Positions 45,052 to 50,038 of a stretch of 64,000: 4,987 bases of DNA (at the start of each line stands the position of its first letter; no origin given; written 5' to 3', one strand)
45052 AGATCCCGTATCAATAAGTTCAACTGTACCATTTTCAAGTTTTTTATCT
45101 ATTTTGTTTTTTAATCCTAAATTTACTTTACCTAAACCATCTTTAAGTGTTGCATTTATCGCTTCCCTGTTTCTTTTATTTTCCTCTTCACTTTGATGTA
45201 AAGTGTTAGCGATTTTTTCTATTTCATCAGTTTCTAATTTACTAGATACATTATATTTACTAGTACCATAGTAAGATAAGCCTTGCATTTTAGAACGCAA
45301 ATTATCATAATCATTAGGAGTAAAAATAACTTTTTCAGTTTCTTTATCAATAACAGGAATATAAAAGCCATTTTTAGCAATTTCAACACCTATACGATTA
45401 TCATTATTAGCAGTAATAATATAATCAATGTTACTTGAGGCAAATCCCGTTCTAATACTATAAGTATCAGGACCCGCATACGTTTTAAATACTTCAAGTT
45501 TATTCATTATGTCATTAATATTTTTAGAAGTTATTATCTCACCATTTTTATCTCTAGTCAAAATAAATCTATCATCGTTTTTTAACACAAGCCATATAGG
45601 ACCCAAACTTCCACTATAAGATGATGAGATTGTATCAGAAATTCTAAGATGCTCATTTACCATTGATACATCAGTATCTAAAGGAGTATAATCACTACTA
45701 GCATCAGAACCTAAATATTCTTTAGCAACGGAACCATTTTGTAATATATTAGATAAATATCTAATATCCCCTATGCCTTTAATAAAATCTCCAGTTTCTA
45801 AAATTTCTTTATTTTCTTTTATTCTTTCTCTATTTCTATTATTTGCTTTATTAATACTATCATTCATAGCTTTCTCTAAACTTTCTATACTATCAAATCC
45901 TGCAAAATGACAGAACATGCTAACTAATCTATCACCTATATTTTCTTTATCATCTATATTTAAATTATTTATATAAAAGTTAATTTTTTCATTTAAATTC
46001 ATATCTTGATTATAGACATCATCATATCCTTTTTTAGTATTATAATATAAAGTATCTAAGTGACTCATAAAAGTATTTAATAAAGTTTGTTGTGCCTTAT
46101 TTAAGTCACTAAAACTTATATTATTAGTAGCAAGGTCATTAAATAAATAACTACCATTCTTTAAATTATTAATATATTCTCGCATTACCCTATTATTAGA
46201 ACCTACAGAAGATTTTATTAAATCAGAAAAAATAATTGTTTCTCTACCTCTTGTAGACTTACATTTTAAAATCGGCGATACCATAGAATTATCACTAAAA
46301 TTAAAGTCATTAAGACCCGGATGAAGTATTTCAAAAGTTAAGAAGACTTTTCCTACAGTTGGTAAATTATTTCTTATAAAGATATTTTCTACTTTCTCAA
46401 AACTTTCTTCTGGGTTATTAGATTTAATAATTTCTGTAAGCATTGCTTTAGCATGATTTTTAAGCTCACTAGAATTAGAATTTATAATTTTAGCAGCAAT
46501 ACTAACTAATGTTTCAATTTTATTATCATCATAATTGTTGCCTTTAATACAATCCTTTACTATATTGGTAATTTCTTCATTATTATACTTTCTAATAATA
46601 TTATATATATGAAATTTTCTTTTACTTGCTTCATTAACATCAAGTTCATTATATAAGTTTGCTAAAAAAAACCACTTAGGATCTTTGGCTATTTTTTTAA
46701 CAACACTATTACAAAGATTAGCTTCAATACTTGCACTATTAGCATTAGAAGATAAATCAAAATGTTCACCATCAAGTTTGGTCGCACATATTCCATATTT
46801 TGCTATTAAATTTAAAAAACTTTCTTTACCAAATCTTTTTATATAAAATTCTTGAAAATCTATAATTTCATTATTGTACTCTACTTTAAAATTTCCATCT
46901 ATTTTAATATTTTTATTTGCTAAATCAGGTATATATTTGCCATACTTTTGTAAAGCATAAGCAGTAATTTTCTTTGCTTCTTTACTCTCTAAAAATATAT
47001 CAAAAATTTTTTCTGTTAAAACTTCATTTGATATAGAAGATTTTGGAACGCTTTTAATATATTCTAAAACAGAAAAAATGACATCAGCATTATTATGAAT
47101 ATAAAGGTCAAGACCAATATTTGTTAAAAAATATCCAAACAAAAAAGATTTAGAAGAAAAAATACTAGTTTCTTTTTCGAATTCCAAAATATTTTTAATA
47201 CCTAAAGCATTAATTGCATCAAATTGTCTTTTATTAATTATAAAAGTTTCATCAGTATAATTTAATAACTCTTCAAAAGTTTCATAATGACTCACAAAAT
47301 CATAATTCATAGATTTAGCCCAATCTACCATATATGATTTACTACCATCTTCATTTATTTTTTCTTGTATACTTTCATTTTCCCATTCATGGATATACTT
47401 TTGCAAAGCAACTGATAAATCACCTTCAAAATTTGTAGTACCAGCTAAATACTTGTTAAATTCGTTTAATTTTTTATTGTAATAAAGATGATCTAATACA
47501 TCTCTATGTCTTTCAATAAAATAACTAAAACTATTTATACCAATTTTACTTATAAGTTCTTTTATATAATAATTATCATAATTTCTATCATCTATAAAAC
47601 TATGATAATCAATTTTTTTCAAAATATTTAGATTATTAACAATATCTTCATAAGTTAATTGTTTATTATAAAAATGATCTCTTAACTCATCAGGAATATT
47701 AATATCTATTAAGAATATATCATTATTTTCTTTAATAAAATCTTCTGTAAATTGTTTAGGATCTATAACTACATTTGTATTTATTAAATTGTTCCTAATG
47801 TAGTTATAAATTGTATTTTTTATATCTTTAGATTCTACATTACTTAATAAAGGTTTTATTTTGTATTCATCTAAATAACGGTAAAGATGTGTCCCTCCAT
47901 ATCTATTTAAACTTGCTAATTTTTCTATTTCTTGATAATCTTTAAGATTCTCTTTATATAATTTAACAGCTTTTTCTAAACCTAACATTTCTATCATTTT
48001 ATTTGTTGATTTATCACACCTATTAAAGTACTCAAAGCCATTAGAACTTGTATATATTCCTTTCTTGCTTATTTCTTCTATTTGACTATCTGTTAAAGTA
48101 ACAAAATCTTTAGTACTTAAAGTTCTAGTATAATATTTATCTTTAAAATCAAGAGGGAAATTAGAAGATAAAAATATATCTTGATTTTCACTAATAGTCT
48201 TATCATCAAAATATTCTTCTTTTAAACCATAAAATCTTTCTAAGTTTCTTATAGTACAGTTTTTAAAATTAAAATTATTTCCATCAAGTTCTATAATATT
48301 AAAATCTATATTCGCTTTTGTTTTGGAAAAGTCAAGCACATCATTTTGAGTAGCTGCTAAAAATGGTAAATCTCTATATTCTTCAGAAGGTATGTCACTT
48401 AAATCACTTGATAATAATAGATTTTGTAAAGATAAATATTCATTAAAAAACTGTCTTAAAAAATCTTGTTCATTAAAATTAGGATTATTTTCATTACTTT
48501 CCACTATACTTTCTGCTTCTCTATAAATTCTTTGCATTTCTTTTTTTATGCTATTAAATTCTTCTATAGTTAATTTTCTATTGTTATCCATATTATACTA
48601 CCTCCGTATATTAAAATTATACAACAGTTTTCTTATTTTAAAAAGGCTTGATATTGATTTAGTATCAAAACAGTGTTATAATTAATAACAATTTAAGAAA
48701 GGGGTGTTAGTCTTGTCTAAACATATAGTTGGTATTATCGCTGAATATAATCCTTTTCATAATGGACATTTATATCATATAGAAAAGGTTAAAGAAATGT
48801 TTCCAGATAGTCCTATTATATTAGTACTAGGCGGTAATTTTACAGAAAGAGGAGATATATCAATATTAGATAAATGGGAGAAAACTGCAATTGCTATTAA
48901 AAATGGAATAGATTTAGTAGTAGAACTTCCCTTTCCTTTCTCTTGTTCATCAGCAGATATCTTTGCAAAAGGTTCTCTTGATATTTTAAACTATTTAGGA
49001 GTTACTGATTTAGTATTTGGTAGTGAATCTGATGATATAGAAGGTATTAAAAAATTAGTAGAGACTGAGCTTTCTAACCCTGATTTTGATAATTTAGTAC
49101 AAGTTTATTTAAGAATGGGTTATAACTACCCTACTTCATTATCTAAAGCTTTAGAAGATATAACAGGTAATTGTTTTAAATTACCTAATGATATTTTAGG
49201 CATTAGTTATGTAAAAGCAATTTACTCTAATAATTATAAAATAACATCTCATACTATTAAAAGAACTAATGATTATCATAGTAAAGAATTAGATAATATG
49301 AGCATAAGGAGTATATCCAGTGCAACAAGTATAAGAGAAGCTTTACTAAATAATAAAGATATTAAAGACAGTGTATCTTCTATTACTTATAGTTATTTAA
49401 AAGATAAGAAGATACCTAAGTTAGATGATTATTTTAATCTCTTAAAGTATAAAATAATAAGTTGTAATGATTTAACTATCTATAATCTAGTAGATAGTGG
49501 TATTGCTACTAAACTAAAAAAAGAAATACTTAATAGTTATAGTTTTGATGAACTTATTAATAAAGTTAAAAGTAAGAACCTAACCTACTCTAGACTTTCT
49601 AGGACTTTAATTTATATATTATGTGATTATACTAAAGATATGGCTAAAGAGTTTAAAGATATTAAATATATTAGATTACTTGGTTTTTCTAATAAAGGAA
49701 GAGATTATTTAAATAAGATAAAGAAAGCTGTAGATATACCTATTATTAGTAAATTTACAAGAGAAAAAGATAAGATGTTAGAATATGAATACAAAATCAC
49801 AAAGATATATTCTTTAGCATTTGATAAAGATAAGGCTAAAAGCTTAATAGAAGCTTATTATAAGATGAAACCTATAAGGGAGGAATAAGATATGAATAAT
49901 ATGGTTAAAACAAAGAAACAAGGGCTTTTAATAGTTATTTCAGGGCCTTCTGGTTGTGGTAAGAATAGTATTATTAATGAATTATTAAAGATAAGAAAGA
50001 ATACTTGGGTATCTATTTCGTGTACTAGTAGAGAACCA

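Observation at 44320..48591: Giant (1423 aa) uncharacterised protein with a C-terminal Pol-beta/CD-NTase-like nucleotidyltransferase motif, upstream of xerD and deoB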

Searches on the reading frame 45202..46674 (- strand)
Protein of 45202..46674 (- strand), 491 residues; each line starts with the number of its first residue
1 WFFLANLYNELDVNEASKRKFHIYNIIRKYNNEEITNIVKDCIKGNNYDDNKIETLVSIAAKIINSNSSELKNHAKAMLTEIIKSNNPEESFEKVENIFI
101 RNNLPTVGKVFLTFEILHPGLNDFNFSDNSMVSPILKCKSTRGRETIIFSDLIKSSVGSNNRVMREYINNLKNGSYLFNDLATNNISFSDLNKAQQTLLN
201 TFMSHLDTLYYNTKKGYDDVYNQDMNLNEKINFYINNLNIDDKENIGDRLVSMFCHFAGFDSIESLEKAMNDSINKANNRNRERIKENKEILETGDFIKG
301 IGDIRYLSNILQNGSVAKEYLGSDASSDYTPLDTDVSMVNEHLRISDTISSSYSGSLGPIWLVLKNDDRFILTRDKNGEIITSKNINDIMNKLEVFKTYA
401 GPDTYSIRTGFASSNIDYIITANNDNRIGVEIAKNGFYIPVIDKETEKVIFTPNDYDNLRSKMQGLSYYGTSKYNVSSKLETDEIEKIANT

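Call 43: predict_structure(alignment_id=A4)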
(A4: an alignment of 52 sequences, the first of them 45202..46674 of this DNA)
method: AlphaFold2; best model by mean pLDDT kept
length: 491 residues; sequences in the alignment: 52
mean_pLDDT: 89.2   pTM: 0.89
mean pLDDT of the five models: 89.2, 89.0, 87.4, 87.1, 86.9
residues with pLDDT >= 90: 317; 70-90: 146; 50-70: 27; < 50: 1
segments of 3 or more residues with pLDDT < 50: none
pLDDT, mean of each block of 10 residues (from residue 1): 74 87 89 89 79 92 92 89 92 95 91 95 93 94 96 96 93 93 91 94 88 77 83 81 74 92 95 95 91 96 91 94 79 95 93 92 96 94 75 92 94 97 92 94 95 94 75 68 77 67
secondary structure, 60 per line:
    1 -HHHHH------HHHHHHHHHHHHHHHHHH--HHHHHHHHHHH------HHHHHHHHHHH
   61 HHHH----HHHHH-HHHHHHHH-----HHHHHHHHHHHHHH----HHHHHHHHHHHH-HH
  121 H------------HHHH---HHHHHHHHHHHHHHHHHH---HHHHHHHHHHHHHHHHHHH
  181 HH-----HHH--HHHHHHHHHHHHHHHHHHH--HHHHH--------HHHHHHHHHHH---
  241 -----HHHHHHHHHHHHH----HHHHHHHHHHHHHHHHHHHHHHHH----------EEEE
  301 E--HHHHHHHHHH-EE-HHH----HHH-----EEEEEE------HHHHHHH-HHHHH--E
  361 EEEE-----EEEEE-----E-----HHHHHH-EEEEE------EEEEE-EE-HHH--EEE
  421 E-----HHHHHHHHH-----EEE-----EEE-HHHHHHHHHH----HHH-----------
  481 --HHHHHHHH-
elements in order: H2-6 H13-30 H33-43 H50-64 H69-73 H75-82 H88-101 H106-117 H134-137 H141-158 H162-182 H193-211 H214-218 H227-237 H246-258 H263-286 E297-301 H304-313 E333-338 H345-351 H353-357 E360-364 E370-374 H386-391 E393-397 E404-408 E418-421 H427-435 E441-443 E449-451 H453-462 H483-490
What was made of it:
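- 45817..46674 (-): All-helical domain (aa 640-925), the first part of the conserved C-module. Nearly invariant polar motifs: SNSSEL, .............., FSDL, GSNNR. AlphaFold2 model of aa 640-1130: pLDDT 89.2, pTM 0.89 (call 43).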

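Call 46: fold_search(model_id=the predicted structure, library=pdb)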
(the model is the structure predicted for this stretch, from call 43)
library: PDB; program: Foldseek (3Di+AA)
matches with E <= 10: 101; with E <= 0.001: 0
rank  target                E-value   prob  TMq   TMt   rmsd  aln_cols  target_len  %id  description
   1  7omx                  9.2e-01  0.35  0.17  0.37   9.3       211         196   14  Thermus sp. 2.9 DarT in complex with carba-NAD+ (released 2021-06-23)
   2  9i5r_A                9.2e-01  0.05  0.10  0.13  23.1       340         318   14  Interactions between Pex3 and Pex19 peptide in yeast (released 2025-02-19)
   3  7omv                  9.7e-01  0.30  0.17  0.34   9.5       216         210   13  Thermus sp. 2.9 DarT (released 2021-06-23)
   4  8ux2_A                1.3e+00  0.30  0.18  0.33  10.4       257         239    9  Chromobacterium violaceum mono-ADP-ribosyltransferase CteC in complex with NAD+ (released 2024-01-17)
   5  8ux2_B                1.7e+00  0.23  0.18  0.32  10.3       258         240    8  Chromobacterium violaceum mono-ADP-ribosyltransferase CteC in complex with NAD+ (released 2024-01-17)
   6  2gyy_D                1.8e+00  0.04  0.09  0.12  17.6       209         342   10  Structure of aspartate semialdehyde dehydrogenase (ASADH) from Streptococcus pneumoniae (released 2006-08-15)
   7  4wic_A                1.8e+00  0.02  0.07  0.08  33.5       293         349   14  Immediate-early 1 protein (IE1) of rhesus macaque cytomegalovirus (released 2015-07-15)
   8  4wic_B                1.9e+00  0.02  0.07  0.09  32.9       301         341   14  Immediate-early 1 protein (IE1) of rhesus macaque cytomegalovirus (released 2015-07-15)
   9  8ke7_B                2.2e+00  0.10  0.11  0.08  16.0       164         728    8  Crystal structure of DNA binding and cleavage core of human topoisomerase 2-beta in a DNA binding-competent conformati (released 2024-07-24)
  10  8ux2_C                2.3e+00  0.21  0.19  0.34   9.3       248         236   10  Chromobacterium violaceum mono-ADP-ribosyltransferase CteC in complex with NAD+ (released 2024-01-17)
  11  8htf_A                2.5e+00  0.14  0.16  0.30  10.3       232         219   10  Crystal structure of an effector in complex with ubiquitin (released 2023-11-22)
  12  3pwk_B                2.7e+00  0.06  0.08  0.10  10.8       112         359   11  Crystal Structure of Aspartate beta-Semialdehide Dehydrogenase from Streptococcus pneumoniae with 2',5'-Adenosine diph (released 2012-01-04)
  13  4oc9_K                2.7e+00  0.05  0.13  0.14  11.8       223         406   12  2.35 Angstrom resolution crystal structure of putative O-acetylhomoserine (thiol)-lyase (metY) from Campylobacter jeju (released 2014-03-12)
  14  1dc1_B                2.9e+00  0.04  0.14  0.17  19.4       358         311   10  RESTRICTION ENZYME BSOBI/DNA COMPLEX STRUCTURE: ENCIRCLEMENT OF THE DNA AND HISTIDINE-CATALYZED HYDROLYSIS WITHIN A CA (released 2001-02-21)
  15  9mm5_R                3.0e+00  0.02  0.09  0.11  22.7       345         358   12  CGRP Receptor in complex with dC2_049 (released 2026-01-28)
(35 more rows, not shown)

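Call 57: search_protein_families(library=padloc, proteins=[window:45202-46674:-], max_evalue=1)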
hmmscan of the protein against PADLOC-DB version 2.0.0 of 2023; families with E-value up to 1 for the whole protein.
window:45202-46674:- (491 aa): 1 family
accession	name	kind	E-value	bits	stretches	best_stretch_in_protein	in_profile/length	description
PDLC01260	Csm2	-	0.39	9.8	0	23-59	38-74/86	CAS-III-A; effector_SS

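Call 58: search_protein_families(library=phrogs, proteins=[window:45202-46674:-], max_evalue=1)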
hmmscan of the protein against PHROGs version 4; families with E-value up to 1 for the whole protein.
window:45202-46674:- (491 aa): 2 families
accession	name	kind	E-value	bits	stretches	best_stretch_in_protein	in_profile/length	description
phrog_28596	-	unknown function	0.02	15.9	1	153-214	43-99/146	-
phrog_3111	-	unknown function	0.6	11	1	75-90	4-19/54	-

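Call 60: fold_search(model_id=the predicted structure, library=viral)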
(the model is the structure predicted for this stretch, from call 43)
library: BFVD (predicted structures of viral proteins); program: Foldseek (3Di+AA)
matches with E <= 10: 116; with E <= 0.001: 0
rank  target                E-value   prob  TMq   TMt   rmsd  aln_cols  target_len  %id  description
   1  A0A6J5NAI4            3.0e-02  0.66  0.16  0.20  18.4       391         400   12  Uncharacterized protein [uncultured Caudovirales phage]
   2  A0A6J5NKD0            1.3e-01  0.60  0.20  0.09  15.2       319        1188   10  Uncharacterized protein [uncultured Caudovirales phage]
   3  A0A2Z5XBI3            1.9e-01  0.47  0.17  0.25  18.9       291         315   16  (no name in the UniProt tables at hand)
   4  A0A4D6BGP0            2.6e-01  0.96  0.18  0.50   4.0       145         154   12  (no name in the UniProt tables at hand)
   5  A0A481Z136            6.2e-01  0.11  0.14  0.09  27.7       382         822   14  Uncharacterized protein [Mimivirus LCMiAC01]
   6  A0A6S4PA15            7.7e-01  0.10  0.11  0.05  15.3       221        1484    8  Large polyvalent protein associated domain-containing protein [uncultured phage_MedDCM-OCT-S31-C1]
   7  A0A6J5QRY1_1          8.5e-01  0.15  0.18  0.11  26.3       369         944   13  Phage tail tape measure protein [uncultured Caudovirales phage]
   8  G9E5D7                1.1e+00  0.06  0.10  0.06  63.8       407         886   13  (no name in the UniProt tables at hand)
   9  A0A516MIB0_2          1.2e+00  0.03  0.09  0.05  22.2       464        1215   10  (no name in the UniProt tables at hand)
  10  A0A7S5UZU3            1.2e+00  0.20  0.18  0.08  18.0       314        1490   14  (no name in the UniProt tables at hand)
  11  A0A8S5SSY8            1.3e+00  0.09  0.20  0.17  23.4       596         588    9  Minor capsid protein [Siphoviridae sp. ctv838]
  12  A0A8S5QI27            1.3e+00  0.07  0.13  0.07  22.7       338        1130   13  Minor tail protein [Siphoviridae sp. ctNs77]
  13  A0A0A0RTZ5            1.5e+00  0.33  0.20  0.36  12.8       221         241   10  Uncharacterized protein [Mycobacterium phage Larenn]
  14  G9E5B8                1.5e+00  0.04  0.09  0.05  46.2       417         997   14  (no name in the UniProt tables at hand)
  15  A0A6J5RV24            1.8e+00  0.11  0.15  0.11  24.0       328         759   10  Phage tail tape measure protein [uncultured Caudovirales phage]
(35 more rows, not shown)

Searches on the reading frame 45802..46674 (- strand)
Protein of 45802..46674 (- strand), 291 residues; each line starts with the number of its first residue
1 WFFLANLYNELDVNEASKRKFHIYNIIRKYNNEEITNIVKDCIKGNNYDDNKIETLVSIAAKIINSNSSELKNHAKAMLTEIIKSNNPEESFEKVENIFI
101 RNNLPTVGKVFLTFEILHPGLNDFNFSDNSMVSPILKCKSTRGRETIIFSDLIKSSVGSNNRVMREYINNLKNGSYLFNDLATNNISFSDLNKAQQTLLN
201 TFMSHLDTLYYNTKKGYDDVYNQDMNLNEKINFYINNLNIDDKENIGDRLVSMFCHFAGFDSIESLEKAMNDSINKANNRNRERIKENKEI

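Call 12: search_protein_families(library=pfam, proteins=[window:45802-46674:-], max_evalue=10)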
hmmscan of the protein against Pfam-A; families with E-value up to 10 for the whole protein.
seq(291 aa): 2 families
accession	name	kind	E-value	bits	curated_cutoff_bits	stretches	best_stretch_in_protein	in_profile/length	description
PF07700.20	HNOB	-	0.078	13.3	25.5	1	46-93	39-86/163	Haem-NO-binding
PF08133.16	Nuclease_act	-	0.3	11.8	25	0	160-172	6-18/26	Anticodon nuclease activator family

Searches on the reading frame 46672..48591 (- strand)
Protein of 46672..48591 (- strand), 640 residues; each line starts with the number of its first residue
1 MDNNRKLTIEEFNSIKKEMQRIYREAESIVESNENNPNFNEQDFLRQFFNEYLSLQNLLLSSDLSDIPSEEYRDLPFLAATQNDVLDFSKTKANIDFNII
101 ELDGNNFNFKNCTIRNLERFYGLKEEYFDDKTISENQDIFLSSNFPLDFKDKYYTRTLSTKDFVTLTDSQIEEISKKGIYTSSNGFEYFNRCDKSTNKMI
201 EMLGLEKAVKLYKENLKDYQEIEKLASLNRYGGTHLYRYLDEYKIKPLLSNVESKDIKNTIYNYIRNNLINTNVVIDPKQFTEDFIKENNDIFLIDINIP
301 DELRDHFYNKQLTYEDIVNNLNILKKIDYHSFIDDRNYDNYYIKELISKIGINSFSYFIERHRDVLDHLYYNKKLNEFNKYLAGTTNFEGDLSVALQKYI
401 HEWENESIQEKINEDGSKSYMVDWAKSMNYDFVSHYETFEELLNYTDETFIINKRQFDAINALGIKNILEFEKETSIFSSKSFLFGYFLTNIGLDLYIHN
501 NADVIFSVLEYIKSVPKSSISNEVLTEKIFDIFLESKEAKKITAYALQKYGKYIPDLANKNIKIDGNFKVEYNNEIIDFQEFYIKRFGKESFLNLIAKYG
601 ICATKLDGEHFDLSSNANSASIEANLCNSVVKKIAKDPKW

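Call 77: search_dna_similar(query=window:46672-48591:-, collection=phages, mode=protein, max_evalue=0.01, max_rows=15)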
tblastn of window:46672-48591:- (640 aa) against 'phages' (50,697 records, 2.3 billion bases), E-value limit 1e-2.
No match.

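Call 78: search_dna_similar(query=window:46672-48591:-, collection=plasmids, mode=protein, max_evalue=0.01, max_rows=15)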
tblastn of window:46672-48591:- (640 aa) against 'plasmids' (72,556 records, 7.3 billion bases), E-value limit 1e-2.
No match.

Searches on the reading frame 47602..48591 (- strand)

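Call 12: search_protein_families(library=pfam, proteins=[window:47602-48591:-], max_evalue=10)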
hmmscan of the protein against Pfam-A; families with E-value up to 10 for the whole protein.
seq(330 aa): 2 families
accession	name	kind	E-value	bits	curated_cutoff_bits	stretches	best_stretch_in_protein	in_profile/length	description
PF04055.27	Radical_SAM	-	0.015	15.9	29.5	1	231-328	52-140/166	Radical SAM superfamily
PF16677.11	GP3_package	-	0.35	11.5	29.4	1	187-223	18-57/105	DNA-packaging protein gp3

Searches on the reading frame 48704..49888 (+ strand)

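Call 5: search_protein_families(library=pfam, proteins=[window:48704-49888:+], max_evalue=0.01)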
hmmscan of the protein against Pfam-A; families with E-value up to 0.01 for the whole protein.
window:48704-49888:+ (394 aa): 2 families
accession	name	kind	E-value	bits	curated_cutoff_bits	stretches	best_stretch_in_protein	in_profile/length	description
PF05636.17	HIGH_NTase1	-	3.5e-117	392.5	27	1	7-379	2-396/402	HIGH Nucleotidyl Transferase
PF01467.32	CTP_transf_like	-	0.0021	18.7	21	1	15-45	6-36/133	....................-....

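Call 6: search_protein_families(library=ncbifam, proteins=[window:48704-49888:+], max_evalue=0.01)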
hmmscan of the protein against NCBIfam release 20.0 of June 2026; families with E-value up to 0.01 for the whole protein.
window:48704-49888:+ (394 aa): 6 families
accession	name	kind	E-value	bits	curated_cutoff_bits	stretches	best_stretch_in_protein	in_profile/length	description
NF010191.0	PRK13670.1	equivalog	9.4e-114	380.7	360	1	7-392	2-388/392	nucleotidyltransferase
NF010192.0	PRK13671.1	equivalog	6.6e-79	265.5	238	1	9-310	3-297/298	nucleotidyltransferase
TIGR00125.1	cyt_tran_rel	domain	5.2e-06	26.6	27.7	1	12-44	5-35/65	adenylyltransferase/cytidyltransferase family protein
NF002243.0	PRK01153.1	subfamily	0.00018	21.2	127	0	12-43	6-35/175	nicotinamide-nucleotide adenylyltransferase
TIGR00482.1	TIGR00482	equivalog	0.003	17.6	112.45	0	14-43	5-34/194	nicotinate (nicotinamide) nucleotide adenylyltransferase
NF000840.1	PRK00071.1-3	equivalog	0.0041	16.6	150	0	14-57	14-57/201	nicotinate-nucleotide adenylyltransferase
